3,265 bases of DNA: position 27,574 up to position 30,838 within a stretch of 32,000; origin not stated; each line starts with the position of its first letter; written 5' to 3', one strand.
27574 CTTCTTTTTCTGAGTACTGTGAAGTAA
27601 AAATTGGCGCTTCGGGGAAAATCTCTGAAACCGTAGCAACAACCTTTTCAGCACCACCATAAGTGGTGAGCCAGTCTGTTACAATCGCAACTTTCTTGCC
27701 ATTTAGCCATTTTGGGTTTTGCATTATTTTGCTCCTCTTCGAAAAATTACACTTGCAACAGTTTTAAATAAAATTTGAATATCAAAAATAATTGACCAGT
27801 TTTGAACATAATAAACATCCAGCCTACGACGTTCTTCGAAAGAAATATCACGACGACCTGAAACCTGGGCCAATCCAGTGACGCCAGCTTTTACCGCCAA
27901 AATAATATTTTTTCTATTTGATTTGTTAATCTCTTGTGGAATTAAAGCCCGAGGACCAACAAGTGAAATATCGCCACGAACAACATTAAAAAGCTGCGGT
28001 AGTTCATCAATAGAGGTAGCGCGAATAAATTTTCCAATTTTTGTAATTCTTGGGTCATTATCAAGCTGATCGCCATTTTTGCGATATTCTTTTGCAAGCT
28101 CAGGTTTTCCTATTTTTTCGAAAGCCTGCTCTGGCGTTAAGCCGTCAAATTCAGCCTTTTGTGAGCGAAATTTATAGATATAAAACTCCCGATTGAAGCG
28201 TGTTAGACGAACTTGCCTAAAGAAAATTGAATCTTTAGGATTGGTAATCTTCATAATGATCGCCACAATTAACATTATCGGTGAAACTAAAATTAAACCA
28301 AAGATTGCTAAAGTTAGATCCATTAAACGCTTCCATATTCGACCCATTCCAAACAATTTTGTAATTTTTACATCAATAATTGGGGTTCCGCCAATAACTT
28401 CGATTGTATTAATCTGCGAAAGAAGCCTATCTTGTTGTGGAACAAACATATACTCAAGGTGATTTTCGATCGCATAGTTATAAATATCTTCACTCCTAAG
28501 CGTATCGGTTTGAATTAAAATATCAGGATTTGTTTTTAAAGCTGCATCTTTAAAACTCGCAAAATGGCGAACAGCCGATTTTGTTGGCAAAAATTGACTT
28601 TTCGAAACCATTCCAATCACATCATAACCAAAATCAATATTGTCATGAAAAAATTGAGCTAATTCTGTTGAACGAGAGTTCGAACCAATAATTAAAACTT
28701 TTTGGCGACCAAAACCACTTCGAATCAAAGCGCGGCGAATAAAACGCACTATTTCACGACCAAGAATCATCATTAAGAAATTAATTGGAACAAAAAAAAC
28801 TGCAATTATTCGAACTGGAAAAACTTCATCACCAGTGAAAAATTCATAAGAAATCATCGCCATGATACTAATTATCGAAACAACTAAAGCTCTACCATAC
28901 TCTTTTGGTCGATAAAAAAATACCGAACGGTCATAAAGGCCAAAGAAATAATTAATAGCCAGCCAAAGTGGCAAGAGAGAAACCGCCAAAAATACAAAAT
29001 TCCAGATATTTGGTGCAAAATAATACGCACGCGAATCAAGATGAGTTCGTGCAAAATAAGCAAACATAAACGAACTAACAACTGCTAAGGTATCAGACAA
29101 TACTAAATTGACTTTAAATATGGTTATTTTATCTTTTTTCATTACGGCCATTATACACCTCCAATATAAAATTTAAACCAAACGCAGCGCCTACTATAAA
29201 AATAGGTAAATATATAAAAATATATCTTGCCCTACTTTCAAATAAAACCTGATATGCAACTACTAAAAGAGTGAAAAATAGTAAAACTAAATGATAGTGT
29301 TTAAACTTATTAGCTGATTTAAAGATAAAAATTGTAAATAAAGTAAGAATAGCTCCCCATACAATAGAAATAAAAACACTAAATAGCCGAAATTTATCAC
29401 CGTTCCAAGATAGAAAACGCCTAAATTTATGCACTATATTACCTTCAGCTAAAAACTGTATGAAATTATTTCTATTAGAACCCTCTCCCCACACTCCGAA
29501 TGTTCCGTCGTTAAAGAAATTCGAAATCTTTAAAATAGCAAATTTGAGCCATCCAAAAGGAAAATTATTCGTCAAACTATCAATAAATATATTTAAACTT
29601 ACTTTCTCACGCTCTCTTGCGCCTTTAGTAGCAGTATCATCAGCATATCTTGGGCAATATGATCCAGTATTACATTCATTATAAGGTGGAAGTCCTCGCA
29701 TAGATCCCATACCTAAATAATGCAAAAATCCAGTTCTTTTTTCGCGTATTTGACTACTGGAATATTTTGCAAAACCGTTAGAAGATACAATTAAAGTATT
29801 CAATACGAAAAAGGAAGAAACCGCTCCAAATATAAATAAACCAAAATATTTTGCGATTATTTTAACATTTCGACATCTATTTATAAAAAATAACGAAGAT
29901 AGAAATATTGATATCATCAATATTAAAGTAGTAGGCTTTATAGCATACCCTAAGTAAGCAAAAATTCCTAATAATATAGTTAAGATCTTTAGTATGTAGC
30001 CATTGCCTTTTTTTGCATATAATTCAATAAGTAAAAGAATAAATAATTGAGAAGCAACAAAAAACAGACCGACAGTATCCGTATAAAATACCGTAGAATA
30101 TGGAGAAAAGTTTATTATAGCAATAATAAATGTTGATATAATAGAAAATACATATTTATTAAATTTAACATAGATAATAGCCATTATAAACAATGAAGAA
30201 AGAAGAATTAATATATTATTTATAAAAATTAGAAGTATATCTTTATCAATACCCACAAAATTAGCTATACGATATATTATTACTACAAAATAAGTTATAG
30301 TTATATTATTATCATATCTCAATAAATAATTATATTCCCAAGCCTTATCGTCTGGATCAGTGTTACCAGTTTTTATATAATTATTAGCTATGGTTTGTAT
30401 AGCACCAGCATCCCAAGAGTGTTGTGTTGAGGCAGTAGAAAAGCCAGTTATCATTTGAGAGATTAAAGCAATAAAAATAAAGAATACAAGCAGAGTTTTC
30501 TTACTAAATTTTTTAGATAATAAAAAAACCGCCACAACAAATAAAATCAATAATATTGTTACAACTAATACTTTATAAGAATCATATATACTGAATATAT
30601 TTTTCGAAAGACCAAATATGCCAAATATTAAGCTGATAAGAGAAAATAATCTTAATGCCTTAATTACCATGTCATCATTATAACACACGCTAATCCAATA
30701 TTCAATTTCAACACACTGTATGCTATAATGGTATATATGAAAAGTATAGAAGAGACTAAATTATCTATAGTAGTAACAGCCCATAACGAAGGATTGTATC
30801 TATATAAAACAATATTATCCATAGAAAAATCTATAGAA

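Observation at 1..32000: About nine-fold excess of the palindrome TTCGAA, in all three codon phases and in non-coding DNA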

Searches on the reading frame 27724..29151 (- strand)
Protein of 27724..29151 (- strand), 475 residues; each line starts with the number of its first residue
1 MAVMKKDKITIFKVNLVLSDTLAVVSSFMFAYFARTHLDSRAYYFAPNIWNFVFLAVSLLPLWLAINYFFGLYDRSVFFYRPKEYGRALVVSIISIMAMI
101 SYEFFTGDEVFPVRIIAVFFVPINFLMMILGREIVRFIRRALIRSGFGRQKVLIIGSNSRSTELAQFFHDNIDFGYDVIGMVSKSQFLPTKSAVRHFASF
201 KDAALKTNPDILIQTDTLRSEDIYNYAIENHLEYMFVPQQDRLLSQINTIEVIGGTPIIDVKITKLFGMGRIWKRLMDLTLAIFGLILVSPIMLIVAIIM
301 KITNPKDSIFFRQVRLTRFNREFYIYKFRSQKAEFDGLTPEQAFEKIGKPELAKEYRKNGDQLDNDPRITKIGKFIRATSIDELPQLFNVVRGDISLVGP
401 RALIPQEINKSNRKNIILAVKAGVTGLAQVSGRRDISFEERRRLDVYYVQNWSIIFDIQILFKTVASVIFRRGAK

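Call 10: search_protein_families(library=pfam, proteins=[window:27724-29151:-])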
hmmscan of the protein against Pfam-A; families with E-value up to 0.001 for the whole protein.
window:27724-29151:- (475 aa): 2 families
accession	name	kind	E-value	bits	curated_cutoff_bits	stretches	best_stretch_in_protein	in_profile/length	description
PF02397.22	Bac_transf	-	8.3e-59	198.6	27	1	274-469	1-178/179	Bacterial sugar transferase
PF13727.12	CoA_binding_3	-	8.3e-05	23.1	25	1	70-185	3-113/175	CoA-binding domain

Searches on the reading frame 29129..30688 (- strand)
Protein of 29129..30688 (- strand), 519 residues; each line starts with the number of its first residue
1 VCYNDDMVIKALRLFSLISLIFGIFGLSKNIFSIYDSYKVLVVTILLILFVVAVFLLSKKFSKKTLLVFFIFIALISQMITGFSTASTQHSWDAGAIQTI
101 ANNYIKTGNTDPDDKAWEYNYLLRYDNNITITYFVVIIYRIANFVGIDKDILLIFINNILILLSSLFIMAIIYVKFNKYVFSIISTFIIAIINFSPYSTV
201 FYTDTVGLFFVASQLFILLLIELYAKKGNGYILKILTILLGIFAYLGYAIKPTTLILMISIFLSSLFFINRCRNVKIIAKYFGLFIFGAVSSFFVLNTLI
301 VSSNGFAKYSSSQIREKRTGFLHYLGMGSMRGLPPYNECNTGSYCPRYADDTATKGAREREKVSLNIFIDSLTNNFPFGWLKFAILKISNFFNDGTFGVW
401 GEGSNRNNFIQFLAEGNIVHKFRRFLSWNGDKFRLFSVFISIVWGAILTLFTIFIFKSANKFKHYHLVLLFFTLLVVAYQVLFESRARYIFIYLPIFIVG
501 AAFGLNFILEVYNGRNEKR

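Call 10: search_protein_families(library=pfam, proteins=[window:29129-30688:-])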
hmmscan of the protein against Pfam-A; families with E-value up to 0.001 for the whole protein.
window:29129-30688:- (519 aa): 0 families

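Call 23: find_encoding_contigs(protein=window:29129-30688:-, flank=10000, max_places=6)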
Protein window:29129-30688:- (519 aa): 15 contigs read that carry it; 6 places shown.
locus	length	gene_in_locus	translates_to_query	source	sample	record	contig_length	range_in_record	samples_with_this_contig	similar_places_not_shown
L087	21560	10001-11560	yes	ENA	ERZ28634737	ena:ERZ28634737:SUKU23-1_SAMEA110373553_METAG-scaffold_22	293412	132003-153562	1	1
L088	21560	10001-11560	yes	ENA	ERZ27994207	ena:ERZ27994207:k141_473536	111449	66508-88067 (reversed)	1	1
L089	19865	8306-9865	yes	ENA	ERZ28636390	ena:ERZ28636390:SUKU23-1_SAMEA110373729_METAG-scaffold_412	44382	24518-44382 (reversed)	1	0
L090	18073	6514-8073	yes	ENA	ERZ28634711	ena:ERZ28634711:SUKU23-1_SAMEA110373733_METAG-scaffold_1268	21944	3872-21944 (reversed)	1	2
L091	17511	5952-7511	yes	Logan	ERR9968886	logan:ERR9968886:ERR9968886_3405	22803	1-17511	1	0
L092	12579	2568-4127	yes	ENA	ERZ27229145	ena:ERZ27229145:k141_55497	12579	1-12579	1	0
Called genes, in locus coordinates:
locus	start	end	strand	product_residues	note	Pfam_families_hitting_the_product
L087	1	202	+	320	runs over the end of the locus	PF02096:60KD_IMP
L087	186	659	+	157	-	PF01424:R3H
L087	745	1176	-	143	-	PF04138:GtrA_DPMS_TM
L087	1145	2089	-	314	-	PF00535:Glycos_transf_2, PF10111:Glyco_tranf_2_2, PF13641:Glyco_tranf_2_3 (faint)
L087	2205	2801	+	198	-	-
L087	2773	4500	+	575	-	PF08310:LGFP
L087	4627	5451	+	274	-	PF01061:ABC2_membrane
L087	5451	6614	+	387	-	PF00005:ABC_tran, PF13304:AAA_21 (faint)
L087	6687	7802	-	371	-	PF00535:Glycos_transf_2, PF10111:Glyco_tranf_2_2, PF13641:Glyco_tranf_2_3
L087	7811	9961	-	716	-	PF00535:Glycos_transf_2, PF13524:Glyco_trans_1_2 (faint), PF00534:Glycos_transf_1, PF13692:Glyco_trans_1_4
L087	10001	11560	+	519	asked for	PF27792:CHIM_prot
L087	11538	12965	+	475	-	PF02397:Bac_transf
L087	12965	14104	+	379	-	PF20706:GT4-conflict (weak), PF00534:Glycos_transf_1, PF13692:Glyco_trans_1_4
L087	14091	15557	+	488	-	PF04932:Wzy_C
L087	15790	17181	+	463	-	PF03816:LytR_cpsA_psr, PF13399:LytR_C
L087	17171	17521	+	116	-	PF01726:LexA_DNA_bind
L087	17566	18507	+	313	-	PF21088:MS_channel_1st (weak), PF00924:MS_channel_2nd, PF21082:MS_channel_3rd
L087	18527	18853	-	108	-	-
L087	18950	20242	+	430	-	PF02274:ADI, PF19420:DDAH_eukar (weak)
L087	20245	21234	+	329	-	PF02729:OTCace_N, PF00185:OTCace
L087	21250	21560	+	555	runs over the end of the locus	PF03606:DcuC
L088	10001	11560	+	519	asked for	PF27792:CHIM_prot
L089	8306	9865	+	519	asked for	PF27792:CHIM_prot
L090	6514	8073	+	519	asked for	PF27792:CHIM_prot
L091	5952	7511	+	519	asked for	PF27792:CHIM_prot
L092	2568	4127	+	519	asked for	PF27792:CHIM_prot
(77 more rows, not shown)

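Call 41: search_protein_families(library=pfam, max_evalue=0.1, proteins=[L087:2205-2801:+])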
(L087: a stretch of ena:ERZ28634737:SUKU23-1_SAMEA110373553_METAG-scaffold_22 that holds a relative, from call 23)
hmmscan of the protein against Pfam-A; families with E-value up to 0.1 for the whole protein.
L087:2205-2801:+ (198 aa): 13 families
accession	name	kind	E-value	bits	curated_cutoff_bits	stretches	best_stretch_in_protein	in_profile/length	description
PF14221.11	DUF4330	-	0.00014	22.5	27.6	1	15-115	19-116/167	Domain of unknown function (DUF4330)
PF12685.13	SpoIIIAH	-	0.00076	19.9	30.6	1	12-82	2-78/191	SpoIIIAH-like protein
PF14851.11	FAM176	-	0.0051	17.1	31.5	1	34-96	54-113/152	FAM176 family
PF06864.17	PAP_PilO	-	0.01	15.1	26.7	1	10-54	169-213/419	Pilin accessory protein (PilO)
PF06237.18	SLC52_ribofla_tr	-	0.017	14.6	27.9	1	13-79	194-261/429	Solute carrier family 52, riboflavin transporter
PF08229.16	SHR3_chaperone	-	0.025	14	25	1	13-64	136-187/188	ER membrane protein SH3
PF19487.4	DUF6023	-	0.026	14.8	26.8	1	9-53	4-49/150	Family of unknown function (DUF6023)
PF19168.5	DUF5850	-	0.031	15.2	25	1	13-104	3-87/171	Family of unknown function (DUF5850)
PF22251.1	PFF1_TM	-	0.051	13.5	32.3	1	5-88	89-172/300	Vacuolar membrane protease, transmembrane domain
PF18564.7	Glyco_hydro_5_C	-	0.056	14.4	22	1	109-182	4-78/87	Glycoside hydrolase family 5 C-terminal domain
PF03918.19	CcmH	-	0.07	12.8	25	0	10-54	94-138/143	Cytochrome C biogenesis protein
PF10694.14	DUF2500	-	0.082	13.8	33.5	0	15-71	3-49/102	Protein of unknown function (DUF2500)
PF13425.11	O-antigen_lig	-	0.097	11.9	31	0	6-80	242-318/462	O-antigen ligase like membrane protein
